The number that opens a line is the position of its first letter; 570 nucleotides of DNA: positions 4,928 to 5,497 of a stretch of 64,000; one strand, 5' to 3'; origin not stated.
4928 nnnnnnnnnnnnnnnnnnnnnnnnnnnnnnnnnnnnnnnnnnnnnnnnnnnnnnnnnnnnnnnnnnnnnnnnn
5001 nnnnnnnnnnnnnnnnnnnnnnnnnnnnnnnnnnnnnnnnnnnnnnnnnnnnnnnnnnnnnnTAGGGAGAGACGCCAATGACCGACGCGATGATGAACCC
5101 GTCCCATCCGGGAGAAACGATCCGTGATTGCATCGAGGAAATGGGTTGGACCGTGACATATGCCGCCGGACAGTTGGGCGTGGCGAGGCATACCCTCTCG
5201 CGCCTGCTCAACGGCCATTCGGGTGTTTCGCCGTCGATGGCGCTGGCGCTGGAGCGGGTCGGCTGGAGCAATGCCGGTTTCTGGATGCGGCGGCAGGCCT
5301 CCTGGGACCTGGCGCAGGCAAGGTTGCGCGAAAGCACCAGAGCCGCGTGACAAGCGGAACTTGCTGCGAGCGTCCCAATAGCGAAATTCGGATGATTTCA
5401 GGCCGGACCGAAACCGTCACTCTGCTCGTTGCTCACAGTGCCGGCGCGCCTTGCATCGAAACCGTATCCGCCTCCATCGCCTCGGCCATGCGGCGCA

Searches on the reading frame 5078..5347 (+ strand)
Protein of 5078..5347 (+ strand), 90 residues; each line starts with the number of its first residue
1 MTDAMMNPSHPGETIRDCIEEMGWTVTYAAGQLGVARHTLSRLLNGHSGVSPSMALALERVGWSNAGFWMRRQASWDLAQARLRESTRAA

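Call 12: search_protein_families(library=ncbifam, proteins=[window:5078-5347:+], max_evalue=0.01)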
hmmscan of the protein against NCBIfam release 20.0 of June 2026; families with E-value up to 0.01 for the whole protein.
window:5078-5347:+ (90 aa): 2 families
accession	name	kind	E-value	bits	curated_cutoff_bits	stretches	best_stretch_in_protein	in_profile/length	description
TIGR02607.1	antidote_HigA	equivalog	9.1e-22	76.7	47.7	1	5-82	1-79/81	HigA family addiction module antitoxin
NF003162.0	PRK04140.1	equivalog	0.00066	18.8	263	1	12-60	128-176/317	transcriptional regulator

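Call 13: search_protein_families(library=pfam, proteins=[window:5078-5347:+], max_evalue=0.01)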
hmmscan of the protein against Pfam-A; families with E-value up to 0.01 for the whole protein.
window:5078-5347:+ (90 aa): 5 families
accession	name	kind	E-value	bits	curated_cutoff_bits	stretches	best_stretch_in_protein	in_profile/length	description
PF01381.28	HTH_3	-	1.1e-06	29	23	1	15-61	1-47/55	Helix-turn-helix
PF13560.12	HTH_31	-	2.4e-05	25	27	1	12-60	3-52/64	Helix-turn-helix domain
PF02954.25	HTH_8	-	0.00036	20.7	22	1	14-42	9-37/42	Bacterial regulatory protein, Fis family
PF13744.12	HTH_37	-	0.0011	19.1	27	1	9-47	17-55/80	Helix-turn-helix domain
PF13384.12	HTH_23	-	0.0059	16.8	24.6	0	19-49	15-45/50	Homeodomain-like domain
